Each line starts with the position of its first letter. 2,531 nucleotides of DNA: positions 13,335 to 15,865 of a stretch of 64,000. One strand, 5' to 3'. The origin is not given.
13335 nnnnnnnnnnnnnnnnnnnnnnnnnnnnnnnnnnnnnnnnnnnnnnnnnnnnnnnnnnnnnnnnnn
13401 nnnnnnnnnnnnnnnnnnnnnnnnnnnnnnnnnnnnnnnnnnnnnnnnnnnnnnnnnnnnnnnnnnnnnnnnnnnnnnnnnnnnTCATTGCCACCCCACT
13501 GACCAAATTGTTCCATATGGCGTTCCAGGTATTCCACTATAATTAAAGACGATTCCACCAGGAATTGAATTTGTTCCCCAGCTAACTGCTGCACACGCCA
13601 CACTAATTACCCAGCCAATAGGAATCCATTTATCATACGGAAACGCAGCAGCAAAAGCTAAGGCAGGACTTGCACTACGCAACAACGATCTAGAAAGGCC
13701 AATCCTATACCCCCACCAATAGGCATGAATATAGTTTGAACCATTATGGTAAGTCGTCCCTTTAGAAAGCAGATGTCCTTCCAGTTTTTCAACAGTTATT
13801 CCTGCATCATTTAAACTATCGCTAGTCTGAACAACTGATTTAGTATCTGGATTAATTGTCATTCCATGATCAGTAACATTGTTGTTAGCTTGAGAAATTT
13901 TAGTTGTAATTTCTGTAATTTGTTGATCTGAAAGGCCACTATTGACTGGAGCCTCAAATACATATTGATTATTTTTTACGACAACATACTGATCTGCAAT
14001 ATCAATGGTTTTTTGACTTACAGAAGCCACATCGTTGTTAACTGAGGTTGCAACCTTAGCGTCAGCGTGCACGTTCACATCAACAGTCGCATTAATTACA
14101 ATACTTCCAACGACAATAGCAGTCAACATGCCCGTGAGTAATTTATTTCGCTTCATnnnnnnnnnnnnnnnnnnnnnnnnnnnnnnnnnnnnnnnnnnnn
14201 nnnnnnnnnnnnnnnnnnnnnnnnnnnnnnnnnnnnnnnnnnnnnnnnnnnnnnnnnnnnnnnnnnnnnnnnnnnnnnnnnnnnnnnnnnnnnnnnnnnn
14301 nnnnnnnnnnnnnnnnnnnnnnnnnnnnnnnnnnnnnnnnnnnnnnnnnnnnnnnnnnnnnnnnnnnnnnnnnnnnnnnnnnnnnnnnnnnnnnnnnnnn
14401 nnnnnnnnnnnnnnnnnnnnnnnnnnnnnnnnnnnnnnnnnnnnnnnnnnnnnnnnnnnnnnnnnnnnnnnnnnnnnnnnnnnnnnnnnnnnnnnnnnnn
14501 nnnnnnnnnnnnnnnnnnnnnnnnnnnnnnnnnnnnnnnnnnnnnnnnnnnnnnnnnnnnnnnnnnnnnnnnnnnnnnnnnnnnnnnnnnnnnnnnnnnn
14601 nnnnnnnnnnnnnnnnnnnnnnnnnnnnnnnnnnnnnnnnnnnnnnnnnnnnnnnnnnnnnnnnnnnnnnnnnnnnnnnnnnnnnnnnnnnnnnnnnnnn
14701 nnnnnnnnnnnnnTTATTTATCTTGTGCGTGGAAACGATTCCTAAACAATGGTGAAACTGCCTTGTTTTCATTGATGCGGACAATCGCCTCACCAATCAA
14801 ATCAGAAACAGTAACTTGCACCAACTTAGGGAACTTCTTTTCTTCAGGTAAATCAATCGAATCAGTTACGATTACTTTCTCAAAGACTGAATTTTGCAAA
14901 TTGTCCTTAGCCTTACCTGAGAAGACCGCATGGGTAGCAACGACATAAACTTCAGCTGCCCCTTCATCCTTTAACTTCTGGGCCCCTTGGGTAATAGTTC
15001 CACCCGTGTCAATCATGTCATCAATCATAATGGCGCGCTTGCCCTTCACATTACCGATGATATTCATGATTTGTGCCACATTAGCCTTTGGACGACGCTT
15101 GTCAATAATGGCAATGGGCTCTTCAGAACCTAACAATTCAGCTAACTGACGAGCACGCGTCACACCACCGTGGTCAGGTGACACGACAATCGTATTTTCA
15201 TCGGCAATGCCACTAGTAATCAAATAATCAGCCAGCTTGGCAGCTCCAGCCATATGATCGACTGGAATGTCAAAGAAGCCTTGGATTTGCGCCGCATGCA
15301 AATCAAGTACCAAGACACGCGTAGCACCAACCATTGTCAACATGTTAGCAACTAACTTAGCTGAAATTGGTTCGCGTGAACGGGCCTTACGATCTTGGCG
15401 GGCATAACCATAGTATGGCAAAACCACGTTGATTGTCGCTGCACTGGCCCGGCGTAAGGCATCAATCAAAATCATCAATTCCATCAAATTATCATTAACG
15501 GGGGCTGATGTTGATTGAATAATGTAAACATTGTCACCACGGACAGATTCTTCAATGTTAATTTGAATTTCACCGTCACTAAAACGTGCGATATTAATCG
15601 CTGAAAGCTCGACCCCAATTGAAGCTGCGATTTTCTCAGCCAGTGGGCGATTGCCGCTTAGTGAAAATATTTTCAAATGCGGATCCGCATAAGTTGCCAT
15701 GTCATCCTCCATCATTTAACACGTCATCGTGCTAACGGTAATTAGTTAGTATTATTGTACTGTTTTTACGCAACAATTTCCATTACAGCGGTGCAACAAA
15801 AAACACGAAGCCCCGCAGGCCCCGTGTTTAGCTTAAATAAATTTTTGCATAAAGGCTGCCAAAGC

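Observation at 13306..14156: Secreted pre-pro-protein plus coupled small membrane protein: candidate novel bacteriocin-like toxin/immunity pair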

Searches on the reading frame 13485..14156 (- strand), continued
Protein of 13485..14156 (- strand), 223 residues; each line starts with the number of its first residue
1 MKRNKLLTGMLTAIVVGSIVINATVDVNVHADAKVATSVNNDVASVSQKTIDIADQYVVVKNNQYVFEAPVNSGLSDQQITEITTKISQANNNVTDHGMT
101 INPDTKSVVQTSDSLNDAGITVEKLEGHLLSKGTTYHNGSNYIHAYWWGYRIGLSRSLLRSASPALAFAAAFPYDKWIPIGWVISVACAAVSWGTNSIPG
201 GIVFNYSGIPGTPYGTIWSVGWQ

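Call 61: search_dna_similar(query=P0001, collection=plasmids, mode=protein, max_evalue=1, max_rows=30)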
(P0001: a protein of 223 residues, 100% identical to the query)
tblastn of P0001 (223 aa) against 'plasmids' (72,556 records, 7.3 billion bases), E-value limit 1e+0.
Records with a match: 40; places in all: 44; records where one place covers at least 80% of the query: 2.
Best place of each record, by identity: <60% 40.
By first word of the organism name: Lactiplantibacillus 22; Loigolactobacillus 5; Lactococcus 2; Furfurilactobacillus 2; Weissella 2; Lactobacillus 2; Macrococcus 1; Macrococcoides 1; Apilactobacillus 1; Enterococcus 1; and 1 more.
By predicted mobility (MOB-suite, as given by PLSDB): mobilizable 21; non-mobilizable 11; conjugative 8.
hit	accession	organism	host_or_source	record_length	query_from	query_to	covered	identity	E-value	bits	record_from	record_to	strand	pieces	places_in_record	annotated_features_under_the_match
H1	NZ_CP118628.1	Lactococcus garvieae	mixed culture,Fermented pitaya juice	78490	1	223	100%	26.4%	2e-4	49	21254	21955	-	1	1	hypothetical protein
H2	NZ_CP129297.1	Lactococcus lactis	Food Material,Mixed Culture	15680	42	223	82%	26.6%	2e-9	64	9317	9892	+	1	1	hypothetical protein (x2)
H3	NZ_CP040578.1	Furfurilactobacillus rossiae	1_bacterial cell culture,sourdough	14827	1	144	65%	29.7%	3e-6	54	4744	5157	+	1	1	garvicin Q family class II bacteriocin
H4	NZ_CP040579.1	Furfurilactobacillus rossiae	1_bacterial cell culture,sourdough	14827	1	144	65%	29.7%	3e-6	54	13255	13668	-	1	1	garvicin Q family class II bacteriocin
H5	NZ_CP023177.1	Lactiplantibacillus plantarum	Drosophila melanogaster Oregon-R ...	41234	1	152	68%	27.9%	8e-6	53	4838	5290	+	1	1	hypothetical protein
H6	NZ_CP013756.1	Lactiplantibacillus plantarum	Drosophila melanogaster,liquid ...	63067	1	152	68%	27.9%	8e-6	53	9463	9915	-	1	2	hypothetical protein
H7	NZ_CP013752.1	Lactiplantibacillus plantarum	Drosophila melanogaster,liquid ...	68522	1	152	68%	27.9%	8e-6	53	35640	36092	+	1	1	hypothetical protein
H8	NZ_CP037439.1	Lactiplantibacillus plantarum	Food,kimchi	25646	1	144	65%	29.0%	3e-6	55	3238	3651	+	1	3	garvicin Q family class II bacteriocin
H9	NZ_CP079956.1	Macrococcus sp. 19Msa1099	pure culture,pork meat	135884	1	151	68%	25.9%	3e-2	42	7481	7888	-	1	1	hypothetical protein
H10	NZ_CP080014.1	Macrococcoides caseolyticum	calf,pure culture,nasal swab sample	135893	1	151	68%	25.9%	3e-2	42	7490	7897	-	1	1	hypothetical protein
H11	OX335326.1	Apilactobacillus kunkeei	Apis mellifera,European honeybee,honey ...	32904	69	223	70%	24.1%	4e-1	39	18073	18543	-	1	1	hypothetical protein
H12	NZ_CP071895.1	Lactiplantibacillus plantarum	cell culture,Traditional fermented ...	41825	19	152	60%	27.6%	3e-5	51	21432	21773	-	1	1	hypothetical protein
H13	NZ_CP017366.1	Lactiplantibacillus plantarum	cell culture,palm wine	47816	33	152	54%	30.8%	3e-6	55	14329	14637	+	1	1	hypothetical protein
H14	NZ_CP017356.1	Lactiplantibacillus plantarum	cell culture,raw sausage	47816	33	152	54%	30.8%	3e-6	55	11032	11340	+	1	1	hypothetical protein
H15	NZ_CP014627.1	Loigolactobacillus backii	cell culture,light wheat beer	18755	33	152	54%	30.8%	3e-6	54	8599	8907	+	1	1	hypothetical protein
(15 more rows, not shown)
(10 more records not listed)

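Call 62: search_dna_similar(query=P0057, collection=plasmids, mode=protein, max_evalue=1, max_rows=30)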
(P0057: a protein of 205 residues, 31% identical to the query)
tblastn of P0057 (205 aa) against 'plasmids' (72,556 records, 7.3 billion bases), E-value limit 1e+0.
Records with a match: 4; places in all: 4; records where one place covers at least 80% of the query: 0.
Best place of each record, by identity: <60% 4.
By first word of the organism name: Macrococcus 1; Macrococcoides 1; Listeria 1; Mammaliicoccus 1.
By predicted mobility (MOB-suite, as given by PLSDB): mobilizable 2; non-mobilizable 2.
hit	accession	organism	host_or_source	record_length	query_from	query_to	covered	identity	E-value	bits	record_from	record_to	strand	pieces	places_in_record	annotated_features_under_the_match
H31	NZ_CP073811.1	Macrococcus equipercicus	dog,pure culture,Ear swab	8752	41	145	51%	32.5%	2e-9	64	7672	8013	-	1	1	hypothetical protein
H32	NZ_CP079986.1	Macrococcoides bohemicum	pig,pure culture,nasal swab sample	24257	43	145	50%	28.7%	6e-2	41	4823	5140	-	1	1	hypothetical protein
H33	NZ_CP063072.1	Listeria seeligeri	single cell,soil sample from dry pine ...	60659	102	170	34%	37.7%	3e-3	45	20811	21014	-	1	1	hypothetical protein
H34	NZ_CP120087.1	Mammaliicoccus sciuri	Canis lupus familiaris,cell ...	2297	118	169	25%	38.5%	2e-2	43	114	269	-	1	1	hypothetical protein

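Call 63: get_annotated_region(hit=H3, flank=3000)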
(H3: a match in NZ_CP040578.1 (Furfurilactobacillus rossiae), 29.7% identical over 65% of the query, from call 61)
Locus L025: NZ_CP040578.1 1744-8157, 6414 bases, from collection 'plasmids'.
description: Furfurilactobacillus rossiae strain RS plasmid LROSRS0_p2, complete sequence
organism: Furfurilactobacillus rossiae (NCBI taxid 231049)
taxonomy: Bacteria; Bacillota; Bacilli; Lactobacillales; Lactobacillaceae; Furfurilactobacillus; Furfurilactobacillus rossiae
host: -; source: 1_bacterial cell culture,sourdough; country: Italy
typing (MOB-suite, as given by PLSDB): mobilizable; replicon rep_cluster_1058; relaxase MOBQ
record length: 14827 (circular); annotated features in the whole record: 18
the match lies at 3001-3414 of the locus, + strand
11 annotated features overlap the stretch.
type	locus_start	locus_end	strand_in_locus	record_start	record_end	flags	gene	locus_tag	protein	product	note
CDS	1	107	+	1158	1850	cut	-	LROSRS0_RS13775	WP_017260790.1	hypothetical protein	-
CDS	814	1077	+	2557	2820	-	-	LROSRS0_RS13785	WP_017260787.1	type II toxin-antitoxin system PrlF family antitoxin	GO:0001558 - regulation of cell growth [Evidence IEA]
CDS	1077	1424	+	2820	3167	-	-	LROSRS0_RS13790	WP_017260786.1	type II toxin-antitoxin system PemK/MazF family toxin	-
CDS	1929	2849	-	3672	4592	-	-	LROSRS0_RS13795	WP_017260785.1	IS30-like element ISLsa1 family transposase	GO:0006313 - DNA transposition [Evidence IEA]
CDS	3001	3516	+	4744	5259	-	-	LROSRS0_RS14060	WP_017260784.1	garvicin Q family class II bacteriocin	-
CDS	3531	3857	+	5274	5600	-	-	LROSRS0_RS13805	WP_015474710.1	hypothetical protein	-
CDS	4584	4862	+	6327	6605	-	-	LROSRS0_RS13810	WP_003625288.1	type II toxin-antitoxin system RelB/DinJ family antitoxin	-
CDS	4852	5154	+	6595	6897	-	-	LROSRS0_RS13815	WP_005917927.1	type II toxin-antitoxin system YafQ family toxin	-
CDS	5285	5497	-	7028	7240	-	-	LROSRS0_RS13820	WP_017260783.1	DUF3923 family protein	-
CDS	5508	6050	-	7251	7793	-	-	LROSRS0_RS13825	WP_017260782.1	helix-turn-helix transcriptional regulator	-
CDS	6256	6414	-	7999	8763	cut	-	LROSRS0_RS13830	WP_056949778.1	helix-turn-helix transcriptional regulator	-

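Call 64: get_annotated_region(hit=H8, flank=3000)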
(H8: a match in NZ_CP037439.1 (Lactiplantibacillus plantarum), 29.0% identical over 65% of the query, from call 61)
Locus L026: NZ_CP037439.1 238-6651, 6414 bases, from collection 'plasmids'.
description: Lactiplantibacillus plantarum strain EM plasmid pEM10, complete sequence
organism: Lactiplantibacillus plantarum (NCBI taxid 1590)
taxonomy: Bacteria; Bacillota; Bacilli; Lactobacillales; Lactobacillaceae; Lactiplantibacillus; Lactiplantibacillus plantarum
host: -; source: Food,kimchi; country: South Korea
typing (MOB-suite, as given by PLSDB): mobilizable; replicon rep_cluster_689; relaxase MOBV,MOBV,MOBV
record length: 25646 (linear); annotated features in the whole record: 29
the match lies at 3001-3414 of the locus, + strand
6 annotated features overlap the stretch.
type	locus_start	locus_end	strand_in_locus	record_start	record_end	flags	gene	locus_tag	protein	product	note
CDS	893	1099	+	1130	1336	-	-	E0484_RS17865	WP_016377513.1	hypothetical protein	-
CDS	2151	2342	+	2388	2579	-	-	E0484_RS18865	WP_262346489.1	hypothetical protein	-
CDS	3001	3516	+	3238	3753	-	-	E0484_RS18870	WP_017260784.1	garvicin Q family class II bacteriocin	-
CDS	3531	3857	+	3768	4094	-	-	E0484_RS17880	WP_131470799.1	lactococcin immunity protein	-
CDS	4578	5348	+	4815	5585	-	-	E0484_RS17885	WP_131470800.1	replication initiation protein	GO:0006270 - DNA replication initiation [Evidence IEA]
CDS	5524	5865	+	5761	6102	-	-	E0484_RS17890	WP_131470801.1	hypothetical protein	-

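Call 75: get_annotated_region(hit=H2, flank=2500)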
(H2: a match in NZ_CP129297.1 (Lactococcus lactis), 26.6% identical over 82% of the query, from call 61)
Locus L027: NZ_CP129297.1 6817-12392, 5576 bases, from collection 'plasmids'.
description: Lactococcus lactis subsp. lactis strain KMGR2-43 plasmid unnamed5, complete sequence
organism: Lactococcus lactis (NCBI taxid 1360)
taxonomy: Bacteria; Bacillota; Bacilli; Lactobacillales; Streptococcaceae; Lactococcus; Lactococcus lactis
host: -; source: Food Material,Mixed Culture; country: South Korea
typing (MOB-suite, as given by PLSDB): mobilizable; replicon rep_cluster_342,rep_cluster_342; relaxase MOBQ
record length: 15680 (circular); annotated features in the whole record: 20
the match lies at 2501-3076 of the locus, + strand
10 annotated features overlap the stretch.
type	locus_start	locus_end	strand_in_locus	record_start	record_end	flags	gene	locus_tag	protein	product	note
CDS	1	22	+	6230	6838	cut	-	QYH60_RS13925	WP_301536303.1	ATP-binding cassette domain-containing protein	-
CDS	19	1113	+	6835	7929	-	-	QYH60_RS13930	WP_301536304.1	ABC transporter permease subunit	GO:0055085 - transmembrane transport [Evidence IEA]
CDS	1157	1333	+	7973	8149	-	-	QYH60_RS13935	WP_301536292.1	hypothetical protein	-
CDS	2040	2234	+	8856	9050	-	-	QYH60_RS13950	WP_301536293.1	Rep family protein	-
CDS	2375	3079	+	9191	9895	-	-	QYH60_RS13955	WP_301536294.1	hypothetical protein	-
CDS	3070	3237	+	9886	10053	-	-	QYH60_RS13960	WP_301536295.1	hypothetical protein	-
CDS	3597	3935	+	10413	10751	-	-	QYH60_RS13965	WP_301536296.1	plasmid recombination protein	GO:0006310 - DNA recombination [Evidence IEA]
CDS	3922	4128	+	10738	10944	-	-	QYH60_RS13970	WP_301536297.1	hypothetical protein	-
CDS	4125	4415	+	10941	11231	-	-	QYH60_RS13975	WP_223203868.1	hypothetical protein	-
CDS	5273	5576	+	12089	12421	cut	-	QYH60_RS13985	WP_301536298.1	type II toxin-antitoxin system PemK/MazF family toxin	-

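Call 76: get_annotated_region(hit=H13, flank=2500)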
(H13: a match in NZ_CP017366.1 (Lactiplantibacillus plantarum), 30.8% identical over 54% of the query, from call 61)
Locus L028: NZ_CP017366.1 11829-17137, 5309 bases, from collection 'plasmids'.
description: Lactiplantibacillus plantarum strain TMW 1.277 plasmid pL1277-3, complete sequence
organism: Lactiplantibacillus plantarum (NCBI taxid 1590)
taxonomy: Bacteria; Bacillota; Bacilli; Lactobacillales; Lactobacillaceae; Lactiplantibacillus; Lactiplantibacillus plantarum
host: -; source: cell culture,palm wine; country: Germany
typing (MOB-suite, as given by PLSDB): conjugative; replicon rep_cluster_1465; relaxase MOBQ; mating-pair formation MPF_T
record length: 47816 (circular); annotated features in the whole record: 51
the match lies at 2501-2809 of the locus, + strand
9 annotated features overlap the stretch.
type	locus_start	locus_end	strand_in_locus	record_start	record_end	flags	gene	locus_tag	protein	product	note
CDS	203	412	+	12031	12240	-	-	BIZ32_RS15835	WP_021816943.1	hypothetical protein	-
CDS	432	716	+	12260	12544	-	-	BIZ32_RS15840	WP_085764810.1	hypothetical protein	-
CDS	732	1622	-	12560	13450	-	-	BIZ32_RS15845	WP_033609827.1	IS3 family transposase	-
CDS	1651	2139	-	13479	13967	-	-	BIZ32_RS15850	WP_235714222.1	helix-turn-helix domain-containing protein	-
CDS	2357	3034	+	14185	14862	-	-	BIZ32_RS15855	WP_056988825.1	hypothetical protein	-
CDS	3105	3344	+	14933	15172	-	-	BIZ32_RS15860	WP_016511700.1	hypothetical protein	-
CDS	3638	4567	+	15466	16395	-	-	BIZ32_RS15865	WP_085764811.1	IS30-like element ISLpl1 family transposase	GO:0006313 - DNA transposition [Evidence IEA]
CDS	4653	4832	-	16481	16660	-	-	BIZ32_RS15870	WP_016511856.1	hypothetical protein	-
CDS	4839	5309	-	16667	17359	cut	-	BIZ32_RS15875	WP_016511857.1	NAD(P)H-dependent oxidoreductase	-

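Call 77: get_annotated_region(hit=H5, flank=2500)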
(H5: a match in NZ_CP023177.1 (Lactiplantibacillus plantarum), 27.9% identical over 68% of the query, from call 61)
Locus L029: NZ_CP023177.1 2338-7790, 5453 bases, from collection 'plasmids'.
description: Lactiplantibacillus plantarum strain BDGP2 plasmid pLtBDGP2C, complete sequence
organism: Lactiplantibacillus plantarum (NCBI taxid 1590)
taxonomy: Bacteria; Bacillota; Bacilli; Lactobacillales; Lactobacillaceae; Lactiplantibacillus; Lactiplantibacillus plantarum
host: -; source: Drosophila melanogaster Oregon-R modENCODE,feces; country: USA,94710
typing (MOB-suite, as given by PLSDB): mobilizable; replicon rep_cluster_707; relaxase MOBQ
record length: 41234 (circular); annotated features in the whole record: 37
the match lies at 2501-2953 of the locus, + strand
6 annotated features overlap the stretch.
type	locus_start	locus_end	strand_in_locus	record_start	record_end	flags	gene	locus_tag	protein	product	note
CDS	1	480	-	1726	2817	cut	-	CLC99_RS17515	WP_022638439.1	replication initiator protein A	-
CDS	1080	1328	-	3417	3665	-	-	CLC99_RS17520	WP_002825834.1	ribbon-helix-helix domain-containing protein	-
CDS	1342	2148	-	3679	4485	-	-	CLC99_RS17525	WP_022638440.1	ParA family protein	-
CDS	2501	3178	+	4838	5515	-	-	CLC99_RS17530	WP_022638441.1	hypothetical protein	-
CDS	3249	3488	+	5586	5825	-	-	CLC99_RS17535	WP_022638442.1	hypothetical protein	-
CDS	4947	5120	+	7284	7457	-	-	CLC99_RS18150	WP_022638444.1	hypothetical protein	-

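Call 78: get_annotated_region(hit=H1, flank=2500)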
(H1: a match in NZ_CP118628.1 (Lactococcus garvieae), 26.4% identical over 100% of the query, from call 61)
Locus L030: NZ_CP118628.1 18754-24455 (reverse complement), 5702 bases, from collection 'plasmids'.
description: Lactococcus garvieae strain Pa-2 plasmid unnamed1, complete sequence
organism: Lactococcus garvieae (NCBI taxid 1363)
taxonomy: Bacteria; Bacillota; Bacilli; Lactobacillales; Streptococcaceae; Lactococcus; Lactococcus garvieae
host: -; source: mixed culture,Fermented pitaya juice; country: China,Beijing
typing (MOB-suite, as given by PLSDB): non-mobilizable
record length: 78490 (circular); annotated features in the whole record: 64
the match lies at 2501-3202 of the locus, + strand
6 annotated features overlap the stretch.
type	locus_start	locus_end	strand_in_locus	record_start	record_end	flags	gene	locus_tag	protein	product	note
CDS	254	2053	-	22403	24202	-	-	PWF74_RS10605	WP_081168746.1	bacterial Ig-like domain-containing protein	-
CDS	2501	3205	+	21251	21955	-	-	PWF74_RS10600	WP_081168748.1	hypothetical protein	-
CDS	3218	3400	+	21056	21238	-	-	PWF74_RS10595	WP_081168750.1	hypothetical protein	-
CDS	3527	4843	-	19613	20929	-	-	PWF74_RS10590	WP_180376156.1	pentapeptide repeat-containing protein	-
CDS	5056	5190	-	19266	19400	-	-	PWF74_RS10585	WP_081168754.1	putative holin-like toxin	-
CDS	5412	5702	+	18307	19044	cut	-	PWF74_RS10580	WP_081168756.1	hypothetical protein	-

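Call 108: search_protein_families(library=padloc, proteins=[P0001], max_evalue=1)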
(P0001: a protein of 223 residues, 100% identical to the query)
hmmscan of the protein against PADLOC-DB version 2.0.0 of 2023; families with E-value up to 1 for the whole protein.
P0001 (223 aa): 1 family
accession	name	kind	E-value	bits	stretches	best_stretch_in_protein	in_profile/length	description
PDLC04189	HEC-01B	-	0.023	12.5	1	38-122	99-182/223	-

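Call 114: find_homologous_proteins(query=P0001, region=40-115, max_evalue=0.01)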
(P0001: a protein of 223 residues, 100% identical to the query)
Query P0001, residues 40-115 (76 aa): 1 proteins with E <= 0.01 among 4 candidates.
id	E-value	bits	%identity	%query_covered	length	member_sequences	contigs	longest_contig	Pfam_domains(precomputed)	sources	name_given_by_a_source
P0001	4.9e-38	145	100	100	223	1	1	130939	-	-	-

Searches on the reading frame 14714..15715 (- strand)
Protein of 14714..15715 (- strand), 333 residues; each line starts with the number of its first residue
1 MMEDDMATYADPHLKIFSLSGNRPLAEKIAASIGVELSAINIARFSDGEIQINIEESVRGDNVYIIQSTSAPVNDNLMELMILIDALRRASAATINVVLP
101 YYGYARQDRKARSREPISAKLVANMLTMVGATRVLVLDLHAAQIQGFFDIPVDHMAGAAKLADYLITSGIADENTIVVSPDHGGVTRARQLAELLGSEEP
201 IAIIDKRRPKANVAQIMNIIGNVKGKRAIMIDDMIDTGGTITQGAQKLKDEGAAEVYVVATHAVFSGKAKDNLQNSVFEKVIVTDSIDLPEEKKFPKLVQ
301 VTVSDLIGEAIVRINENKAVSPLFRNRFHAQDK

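Call 47: list_cluster_members(proteins=[window:14714-15715:-, window:12174-12722:-, window:13306-13488:-, window:13485-14156:-])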
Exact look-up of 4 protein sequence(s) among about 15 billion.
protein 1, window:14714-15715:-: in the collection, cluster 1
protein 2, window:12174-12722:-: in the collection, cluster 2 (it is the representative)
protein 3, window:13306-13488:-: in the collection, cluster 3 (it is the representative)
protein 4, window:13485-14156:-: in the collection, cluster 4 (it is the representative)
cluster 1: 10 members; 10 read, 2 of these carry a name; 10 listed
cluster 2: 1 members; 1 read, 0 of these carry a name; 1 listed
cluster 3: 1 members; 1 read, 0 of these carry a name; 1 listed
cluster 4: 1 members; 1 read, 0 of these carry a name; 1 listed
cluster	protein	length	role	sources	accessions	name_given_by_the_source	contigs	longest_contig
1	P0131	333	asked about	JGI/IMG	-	-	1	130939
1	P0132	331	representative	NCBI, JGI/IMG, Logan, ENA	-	ribose-phosphate pyrophosphokinase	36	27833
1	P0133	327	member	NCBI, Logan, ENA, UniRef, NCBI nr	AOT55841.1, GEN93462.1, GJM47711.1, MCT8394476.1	ribose-phosphate diphosphokinase [Weissella soli] | Ribose-phosphate pyrophosphokinase n=1 Tax=Weissella soli TaxID=155866 ...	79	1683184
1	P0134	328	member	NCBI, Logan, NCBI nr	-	-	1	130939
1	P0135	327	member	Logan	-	-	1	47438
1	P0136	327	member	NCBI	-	-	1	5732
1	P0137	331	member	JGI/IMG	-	-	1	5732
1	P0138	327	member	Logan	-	-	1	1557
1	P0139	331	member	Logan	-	-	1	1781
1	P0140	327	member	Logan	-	-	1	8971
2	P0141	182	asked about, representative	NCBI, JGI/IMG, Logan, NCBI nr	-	-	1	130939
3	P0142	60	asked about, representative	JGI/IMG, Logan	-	-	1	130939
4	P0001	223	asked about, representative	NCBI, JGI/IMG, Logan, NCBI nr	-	-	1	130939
